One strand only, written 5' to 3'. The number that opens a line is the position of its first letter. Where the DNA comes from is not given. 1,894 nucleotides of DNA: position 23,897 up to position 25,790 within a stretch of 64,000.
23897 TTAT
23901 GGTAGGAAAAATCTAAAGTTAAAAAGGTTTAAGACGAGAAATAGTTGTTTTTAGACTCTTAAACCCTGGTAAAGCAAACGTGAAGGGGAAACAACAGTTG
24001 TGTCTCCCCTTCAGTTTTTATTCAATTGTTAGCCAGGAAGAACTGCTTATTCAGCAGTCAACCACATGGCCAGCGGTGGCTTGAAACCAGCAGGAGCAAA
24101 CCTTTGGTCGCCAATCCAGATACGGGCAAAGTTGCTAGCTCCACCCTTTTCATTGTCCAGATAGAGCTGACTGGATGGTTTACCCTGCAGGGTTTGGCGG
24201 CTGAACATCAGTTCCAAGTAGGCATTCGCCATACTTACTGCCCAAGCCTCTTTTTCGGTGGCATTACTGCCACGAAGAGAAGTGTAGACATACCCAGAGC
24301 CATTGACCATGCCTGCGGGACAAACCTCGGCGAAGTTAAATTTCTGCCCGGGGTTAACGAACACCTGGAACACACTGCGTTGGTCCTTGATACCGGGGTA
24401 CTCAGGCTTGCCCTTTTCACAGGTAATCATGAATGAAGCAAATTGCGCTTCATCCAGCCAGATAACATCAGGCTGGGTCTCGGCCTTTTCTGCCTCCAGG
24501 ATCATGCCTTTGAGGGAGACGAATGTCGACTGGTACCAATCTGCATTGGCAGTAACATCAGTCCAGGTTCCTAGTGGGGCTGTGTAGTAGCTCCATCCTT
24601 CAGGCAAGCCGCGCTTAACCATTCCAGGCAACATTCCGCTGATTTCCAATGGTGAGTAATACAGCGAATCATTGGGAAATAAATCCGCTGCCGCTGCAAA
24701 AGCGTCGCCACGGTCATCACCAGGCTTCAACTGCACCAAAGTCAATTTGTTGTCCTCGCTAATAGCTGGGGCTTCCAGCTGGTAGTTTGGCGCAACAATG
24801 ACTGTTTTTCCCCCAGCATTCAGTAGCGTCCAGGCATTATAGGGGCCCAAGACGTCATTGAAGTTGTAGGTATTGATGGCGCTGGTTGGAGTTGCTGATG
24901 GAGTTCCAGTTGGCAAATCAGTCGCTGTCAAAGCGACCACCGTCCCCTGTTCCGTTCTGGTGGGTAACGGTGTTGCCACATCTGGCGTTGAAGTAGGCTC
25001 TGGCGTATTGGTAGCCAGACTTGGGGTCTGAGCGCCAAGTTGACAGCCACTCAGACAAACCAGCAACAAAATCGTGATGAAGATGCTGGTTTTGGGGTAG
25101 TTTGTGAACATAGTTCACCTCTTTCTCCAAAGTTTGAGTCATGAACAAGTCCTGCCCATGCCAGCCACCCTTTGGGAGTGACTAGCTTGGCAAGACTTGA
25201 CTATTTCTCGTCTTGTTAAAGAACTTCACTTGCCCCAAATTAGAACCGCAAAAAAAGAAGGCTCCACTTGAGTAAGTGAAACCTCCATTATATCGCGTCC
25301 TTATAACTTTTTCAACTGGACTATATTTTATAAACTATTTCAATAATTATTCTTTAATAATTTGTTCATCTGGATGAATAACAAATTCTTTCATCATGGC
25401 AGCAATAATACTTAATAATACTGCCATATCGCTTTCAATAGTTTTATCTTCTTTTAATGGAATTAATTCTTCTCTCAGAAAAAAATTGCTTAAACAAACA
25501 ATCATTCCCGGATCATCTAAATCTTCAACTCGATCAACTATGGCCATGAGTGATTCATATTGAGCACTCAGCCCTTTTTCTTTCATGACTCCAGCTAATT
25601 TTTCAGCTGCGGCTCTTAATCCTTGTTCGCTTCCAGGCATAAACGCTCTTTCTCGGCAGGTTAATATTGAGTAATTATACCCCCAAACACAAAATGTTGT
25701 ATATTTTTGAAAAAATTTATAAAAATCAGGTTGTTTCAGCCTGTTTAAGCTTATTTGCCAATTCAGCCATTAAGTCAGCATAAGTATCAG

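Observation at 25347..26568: Four-gene operon of small acidic helical proteins of unknown function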

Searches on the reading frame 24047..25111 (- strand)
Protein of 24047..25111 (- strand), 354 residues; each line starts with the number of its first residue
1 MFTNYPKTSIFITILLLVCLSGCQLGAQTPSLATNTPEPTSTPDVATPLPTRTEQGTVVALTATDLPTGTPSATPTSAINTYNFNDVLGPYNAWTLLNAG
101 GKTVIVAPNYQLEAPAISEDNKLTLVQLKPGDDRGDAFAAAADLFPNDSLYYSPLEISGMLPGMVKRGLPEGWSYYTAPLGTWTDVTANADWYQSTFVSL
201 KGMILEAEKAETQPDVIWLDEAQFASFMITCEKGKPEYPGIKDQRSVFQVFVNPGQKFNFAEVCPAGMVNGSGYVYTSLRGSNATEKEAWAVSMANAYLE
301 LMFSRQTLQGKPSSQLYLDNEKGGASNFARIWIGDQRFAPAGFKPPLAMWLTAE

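Call 3: search_protein_families(library=pfam, proteins=[window:24047-25111:-], max_evalue=1)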
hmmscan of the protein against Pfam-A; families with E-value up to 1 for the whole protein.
window:24047-25111:- (354 aa): 0 families

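Call 4: search_protein_families(library=phrogs, proteins=[window:24047-25111:-], max_evalue=1)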
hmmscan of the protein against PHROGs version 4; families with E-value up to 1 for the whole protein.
window:24047-25111:- (354 aa): 3 families
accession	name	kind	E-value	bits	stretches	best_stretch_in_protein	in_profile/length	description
phrog_15511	-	unknown function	0.86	9.6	0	29-78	223-267/511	-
phrog_38031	-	unknown function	0.88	9.4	0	18-74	130-186/460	-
phrog_456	-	lysis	0.99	10.1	0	7-59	10-63/102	Rz-like spanin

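Call 48: search_protein_families(library=ncbifam, proteins=[window:24047-25111:-], max_evalue=1)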
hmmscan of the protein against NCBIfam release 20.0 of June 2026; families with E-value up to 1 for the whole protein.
window:24047-25111:- (354 aa): 1 family
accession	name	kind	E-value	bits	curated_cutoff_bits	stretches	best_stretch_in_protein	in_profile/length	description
NF038215.1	acineto_lipo_PV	hypoth_equivalog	0.22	11.3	33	1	7-28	2-23/55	NF038215 family lipoprotein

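Call 49: search_protein_families(library=padloc, proteins=[window:24047-25111:-], max_evalue=1)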
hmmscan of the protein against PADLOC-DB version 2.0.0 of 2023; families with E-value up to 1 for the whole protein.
window:24047-25111:- (354 aa): 0 families

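Call 76: find_homologous_proteins(query=window:24047-25111:-, max_evalue=0.001)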
Query window:24047-25111:- (354 aa): 3 proteins with E <= 0.001 among 3752 candidates.
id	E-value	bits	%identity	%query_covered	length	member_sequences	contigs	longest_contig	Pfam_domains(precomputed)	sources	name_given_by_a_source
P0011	1.3e-230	783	96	100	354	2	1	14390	-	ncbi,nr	ncbi:MAG: hypothetical protein IT416_02255 [Candidatus Pacebacteria bacterium]|nr:hypothetical prote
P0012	7.7e-135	468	63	98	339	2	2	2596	-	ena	-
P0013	1.3e-127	444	57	98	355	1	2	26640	-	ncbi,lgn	-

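Call 77: find_encoding_contigs(protein=P0013, flank=8000, max_places=2)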
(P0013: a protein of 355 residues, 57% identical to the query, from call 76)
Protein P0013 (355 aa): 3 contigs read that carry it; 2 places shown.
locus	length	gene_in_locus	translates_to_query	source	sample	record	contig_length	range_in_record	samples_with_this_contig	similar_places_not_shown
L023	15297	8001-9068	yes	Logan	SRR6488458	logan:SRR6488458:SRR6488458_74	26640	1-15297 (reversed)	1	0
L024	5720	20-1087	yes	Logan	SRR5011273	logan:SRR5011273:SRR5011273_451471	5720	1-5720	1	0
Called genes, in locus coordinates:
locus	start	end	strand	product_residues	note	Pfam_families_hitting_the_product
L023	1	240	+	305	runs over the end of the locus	PF00535:Glycos_transf_2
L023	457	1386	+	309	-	PF00535:Glycos_transf_2, PF13641:Glyco_tranf_2_3, PF13632:Glyco_trans_2_3 (weak)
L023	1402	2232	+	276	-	PF00535:Glycos_transf_2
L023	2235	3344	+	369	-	PF00534:Glycos_transf_1, PF13692:Glyco_trans_1_4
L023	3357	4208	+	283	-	PF00535:Glycos_transf_2, PF13641:Glyco_tranf_2_3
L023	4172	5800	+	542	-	-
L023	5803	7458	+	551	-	-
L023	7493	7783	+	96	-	-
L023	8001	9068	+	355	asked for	-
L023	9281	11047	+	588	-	PF03485:Arg_tRNA_synt_N, PF00750:tRNA-synt_1d, PF05746:DALR_1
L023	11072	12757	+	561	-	PF13231:PMT_2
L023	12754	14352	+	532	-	PF13231:PMT_2 (weak)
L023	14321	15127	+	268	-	PF00535:Glycos_transf_2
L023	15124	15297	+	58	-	?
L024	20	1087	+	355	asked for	-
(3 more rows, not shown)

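Call 78: find_encoding_contigs(protein=P0012, flank=8000, max_places=2)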
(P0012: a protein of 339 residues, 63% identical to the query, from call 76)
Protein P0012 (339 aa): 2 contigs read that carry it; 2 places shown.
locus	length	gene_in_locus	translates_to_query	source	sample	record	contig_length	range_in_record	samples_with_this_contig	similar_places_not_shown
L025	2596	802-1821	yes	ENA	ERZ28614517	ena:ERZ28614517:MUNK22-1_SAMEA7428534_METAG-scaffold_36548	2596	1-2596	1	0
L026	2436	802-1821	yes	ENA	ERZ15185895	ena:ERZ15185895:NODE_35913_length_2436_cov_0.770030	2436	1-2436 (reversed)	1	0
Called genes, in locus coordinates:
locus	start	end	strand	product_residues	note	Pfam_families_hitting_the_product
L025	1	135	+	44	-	?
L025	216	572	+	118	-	-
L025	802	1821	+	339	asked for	-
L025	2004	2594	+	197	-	?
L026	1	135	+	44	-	?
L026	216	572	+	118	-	-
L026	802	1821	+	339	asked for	-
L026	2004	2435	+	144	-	?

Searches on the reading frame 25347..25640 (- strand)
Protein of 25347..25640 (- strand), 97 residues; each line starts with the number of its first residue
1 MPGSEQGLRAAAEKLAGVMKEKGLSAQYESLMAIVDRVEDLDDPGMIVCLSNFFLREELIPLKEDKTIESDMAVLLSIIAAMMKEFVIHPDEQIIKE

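Call 3: search_protein_families(library=pfam, proteins=[window:25347-25640:-], max_evalue=1)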
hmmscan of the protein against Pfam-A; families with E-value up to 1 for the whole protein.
window:25347-25640:- (97 aa): 1 family
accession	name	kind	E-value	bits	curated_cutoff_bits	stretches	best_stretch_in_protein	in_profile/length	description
PF08173.16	YbgT_YccB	-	0.1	13.1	26.2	1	72-86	12-26/27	Membrane bound YbgT-like protein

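Call 4: search_protein_families(library=phrogs, proteins=[window:25347-25640:-], max_evalue=1)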
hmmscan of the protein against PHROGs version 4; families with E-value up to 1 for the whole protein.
window:25347-25640:- (97 aa): 0 families

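Call 18: find_homologous_proteins(query=window:25347-25640:-, max_evalue=0.01)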
Query window:25347-25640:- (97 aa): 2 proteins with E <= 0.01 among 4 candidates.
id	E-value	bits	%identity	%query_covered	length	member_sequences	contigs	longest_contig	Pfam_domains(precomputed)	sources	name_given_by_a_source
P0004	5.4e-53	194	98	100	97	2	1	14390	-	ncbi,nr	ncbi:MAG: hypothetical protein IT416_02250 [Candidatus Pacebacteria bacterium]|nr:hypothetical prote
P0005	2.0e-27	113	61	100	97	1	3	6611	-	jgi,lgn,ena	-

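Call 19: find_encoding_contigs(protein=P0004, flank=10000, max_places=4)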
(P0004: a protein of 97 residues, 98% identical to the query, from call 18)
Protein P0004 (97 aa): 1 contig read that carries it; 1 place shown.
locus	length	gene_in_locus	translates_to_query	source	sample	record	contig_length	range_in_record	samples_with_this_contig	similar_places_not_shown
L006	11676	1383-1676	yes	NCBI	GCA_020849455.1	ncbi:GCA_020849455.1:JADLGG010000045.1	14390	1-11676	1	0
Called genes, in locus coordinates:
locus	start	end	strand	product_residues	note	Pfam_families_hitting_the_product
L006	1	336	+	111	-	?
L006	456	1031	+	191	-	-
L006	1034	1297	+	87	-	-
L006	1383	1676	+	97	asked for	-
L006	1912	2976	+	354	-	-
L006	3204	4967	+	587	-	PF03485:Arg_tRNA_synt_N, PF00750:tRNA-synt_1d, PF05746:DALR_1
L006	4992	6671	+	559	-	PF13231:PMT_2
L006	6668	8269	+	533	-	PF13231:PMT_2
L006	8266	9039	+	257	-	PF00535:Glycos_transf_2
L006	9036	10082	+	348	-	PF13439:Glyco_transf_4, PF20706:GT4-conflict, PF00534:Glycos_transf_1, PF13692:Glyco_trans_1_4, PF13524:Glyco_trans_1_2 (weak)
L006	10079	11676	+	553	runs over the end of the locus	PF10131:PTPS_related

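Call 20: find_encoding_contigs(protein=P0005, flank=10000, max_places=4)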
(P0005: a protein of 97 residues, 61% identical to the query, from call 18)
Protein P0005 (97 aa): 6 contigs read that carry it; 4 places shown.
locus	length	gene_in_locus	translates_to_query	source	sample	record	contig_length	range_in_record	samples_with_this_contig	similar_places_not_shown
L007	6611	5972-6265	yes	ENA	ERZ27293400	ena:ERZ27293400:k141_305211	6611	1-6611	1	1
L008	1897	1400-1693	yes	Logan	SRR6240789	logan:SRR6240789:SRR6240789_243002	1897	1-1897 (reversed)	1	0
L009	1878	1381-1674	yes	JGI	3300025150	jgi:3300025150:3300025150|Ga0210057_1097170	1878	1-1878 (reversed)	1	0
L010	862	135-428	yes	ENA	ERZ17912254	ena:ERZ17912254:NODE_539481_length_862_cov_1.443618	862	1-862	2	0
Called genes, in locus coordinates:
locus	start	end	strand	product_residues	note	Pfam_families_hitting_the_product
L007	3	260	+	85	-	?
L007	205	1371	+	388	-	PF00534:Glycos_transf_1, PF13692:Glyco_trans_1_4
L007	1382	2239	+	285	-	PF00535:Glycos_transf_2, PF13641:Glyco_tranf_2_3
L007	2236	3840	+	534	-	-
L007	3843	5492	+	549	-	-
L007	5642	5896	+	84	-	-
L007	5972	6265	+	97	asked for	-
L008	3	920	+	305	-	?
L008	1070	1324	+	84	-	-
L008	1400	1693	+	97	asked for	-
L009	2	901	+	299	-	?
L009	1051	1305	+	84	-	-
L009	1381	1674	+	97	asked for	-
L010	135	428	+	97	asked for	-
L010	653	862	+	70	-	?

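Call 33: find_related_loci(query=A3, collection=genome_contigs, flank=8000)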
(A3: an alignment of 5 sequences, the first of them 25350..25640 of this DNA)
Query A3 (97 aa) in genome_contigs; peptide patterns used: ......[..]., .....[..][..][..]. (x = any residue, [..] = any of these).
51 stretches matched a pattern; 2 encode a relative of the query (tblastn E <= 1e-3); 2 distinct loci.
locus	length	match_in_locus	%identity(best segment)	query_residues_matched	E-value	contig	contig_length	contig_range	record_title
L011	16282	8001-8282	62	1-95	2e-36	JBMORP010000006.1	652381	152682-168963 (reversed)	MAG: Patescibacteria group bacterium isolate Betzabe_MAG183 MAG183_6, whole genome shotgun sequence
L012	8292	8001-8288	60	1-97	7e-36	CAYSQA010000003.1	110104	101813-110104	MAG TPA_asm: uncultured Pseudomonadales bacterium isolate SRP170004_co1_586 genome assembly, contig: NODE_190_length_110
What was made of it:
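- C has 2 loci among 185,579 species genomes (call 33).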

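Call 45: search_solved_structures(query=A3, max_evalue=10)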
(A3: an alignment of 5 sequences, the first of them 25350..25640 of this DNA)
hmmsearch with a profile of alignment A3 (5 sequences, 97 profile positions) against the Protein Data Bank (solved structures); distinct sequences matched with E-value up to 10: 3.
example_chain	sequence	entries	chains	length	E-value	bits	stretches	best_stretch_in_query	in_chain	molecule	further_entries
37tt_A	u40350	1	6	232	0.023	18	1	3-46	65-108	Z4 c3ii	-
9d92_A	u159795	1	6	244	0.76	13.1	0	2-22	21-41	Z4 c3i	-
5cwj_A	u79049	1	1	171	5.1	10.4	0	2-34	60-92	Designed helical repeat protein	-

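Call 48: search_protein_families(library=ncbifam, proteins=[window:25347-25640:-], max_evalue=1)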
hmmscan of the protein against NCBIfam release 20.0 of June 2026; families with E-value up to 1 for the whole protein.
window:25347-25640:- (97 aa): 0 families

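Call 49: search_protein_families(library=padloc, proteins=[window:25347-25640:-], max_evalue=1)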
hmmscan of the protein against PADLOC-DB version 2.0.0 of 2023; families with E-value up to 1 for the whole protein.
window:25347-25640:- (97 aa): 0 families

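Call 53: predict_structure(alignment_id=A5)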
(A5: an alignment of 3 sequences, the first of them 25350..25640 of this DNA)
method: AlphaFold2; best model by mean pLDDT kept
length: 97 residues; sequences in the alignment: 3
mean_pLDDT: 81.4   pTM: 0.69
mean pLDDT of the five models: 81.4, 80.1, 79.5, 75.4, 67.0
residues with pLDDT >= 90: 28; 70-90: 52; 50-70: 10; < 50: 7
segments of 3 or more residues with pLDDT < 50: 1-4
pLDDT, mean of each block of 10 residues (from residue 1): 62 89 91 89 84 90 89 90 72 49
secondary structure, 60 per line:
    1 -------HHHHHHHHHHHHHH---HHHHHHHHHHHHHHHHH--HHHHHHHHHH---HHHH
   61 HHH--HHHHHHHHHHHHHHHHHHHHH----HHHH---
elements in order: H8-21 H25-41 H44-53 H57-63 H66-86 H91-94
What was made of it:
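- Closest known: WXG100 / Esx-type secreted helical hairpins. Different: C is modelled as a single-chain bundle, not a hairpin (call 53).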

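Call 67: find_related_loci(query=A3, collection=viral_contigs, flank=5000)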
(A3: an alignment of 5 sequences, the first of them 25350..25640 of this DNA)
Query A3 (97 aa) in viral_contigs; peptide patterns used: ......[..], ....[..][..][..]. (x = any residue, [..] = any of these).
54 stretches matched a pattern, but none encodes a relative of the query by tblastn (E <= 1e-3).

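Call 75: search_protein_families(library=pfam, proteins=[L007:5642-5896:+, L011:8001-8291:+, P0005], max_evalue=1)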
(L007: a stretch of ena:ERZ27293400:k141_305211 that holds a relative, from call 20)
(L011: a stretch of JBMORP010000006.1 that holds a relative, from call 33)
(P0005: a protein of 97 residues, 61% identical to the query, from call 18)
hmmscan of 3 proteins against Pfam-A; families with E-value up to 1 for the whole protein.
L007:5642-5896:+ (84 aa): 0 families

L011:8001-8291:+ (96 aa): 0 families

P0005 (97 aa): 0 families

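Call 91: fold_search(model_id=the predicted structure, library=viral)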
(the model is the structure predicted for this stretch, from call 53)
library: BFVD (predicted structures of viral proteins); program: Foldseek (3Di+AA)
matches with E <= 10: 118; with E <= 0.001: 0
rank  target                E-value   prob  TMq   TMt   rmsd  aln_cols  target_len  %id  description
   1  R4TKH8                1.0e+00  0.14  0.28  0.25   8.2        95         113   19  Uncharacterized protein [Haloarcula hispanica tailed virus 2]
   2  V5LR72                1.2e+00  0.47  0.49  0.34   4.0        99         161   20  (no name in the UniProt tables at hand)
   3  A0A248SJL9            2.0e+00  0.35  0.48  0.20   4.1        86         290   19  (no name in the UniProt tables at hand)
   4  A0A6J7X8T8            2.0e+00  0.33  0.46  0.39   6.2        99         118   14  Uncharacterized protein [uncultured Caudovirales phage]
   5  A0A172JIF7            2.2e+00  0.41  0.47  0.40   4.8        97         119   12  Uncharacterized protein [Bacillus phage AR9]
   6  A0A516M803            2.5e+00  0.51  0.57  0.52   3.2        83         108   10  (no name in the UniProt tables at hand)
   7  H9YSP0                2.5e+00  0.16  0.38  0.16   8.8        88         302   16  (no name in the UniProt tables at hand)
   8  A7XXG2                2.6e+00  0.30  0.48  0.57   5.1        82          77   13  Uncharacterized protein [Thermus phage P74-26]
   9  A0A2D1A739            2.6e+00  0.25  0.45  0.41   5.1        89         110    9  Uncharacterized protein [Rhodococcus phage Trina]
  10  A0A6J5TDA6            2.6e+00  0.23  0.44  0.48   4.8        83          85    8  Uncharacterized protein [uncultured Caudovirales phage]
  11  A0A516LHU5            2.6e+00  0.12  0.29  0.35   5.2        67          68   18  (no name in the UniProt tables at hand)
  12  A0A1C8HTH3            2.6e+00  0.12  0.33  0.33  14.1       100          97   17  Uncharacterized protein [Pseudomonas phage PaMx41]
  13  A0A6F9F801            2.8e+00  0.28  0.56  0.16   6.5       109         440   16  (no name in the UniProt tables at hand)
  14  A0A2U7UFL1            2.9e+00  0.20  0.45  0.25   6.5       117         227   11  Uncharacterized protein [Pandoravirus macleodensis]
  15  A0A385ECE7            2.9e+00  0.13  0.38  0.40  13.8       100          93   17  Uncharacterized protein [Caulobacter phage CcrBL9]
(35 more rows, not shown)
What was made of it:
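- Tried and rejected: BFVD gave nothing for C (call 91).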

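Call 97: search_solved_structures(query=A8, max_evalue=10)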
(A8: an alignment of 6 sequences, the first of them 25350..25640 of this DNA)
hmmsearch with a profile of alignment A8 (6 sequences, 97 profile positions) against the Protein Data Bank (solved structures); distinct sequences matched with E-value up to 10: 4.
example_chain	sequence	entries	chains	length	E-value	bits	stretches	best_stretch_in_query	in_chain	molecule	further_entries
37tt_A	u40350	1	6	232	0.14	15.5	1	3-45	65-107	Z4 c3ii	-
8zah_A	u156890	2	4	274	0.59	13.5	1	13-89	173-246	Magnesium transport protein CorA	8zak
6lpd_A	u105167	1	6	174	1.6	12.1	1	24-67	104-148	Ferritin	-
9d92_A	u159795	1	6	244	4.2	10.8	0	2-22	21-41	Z4 c3i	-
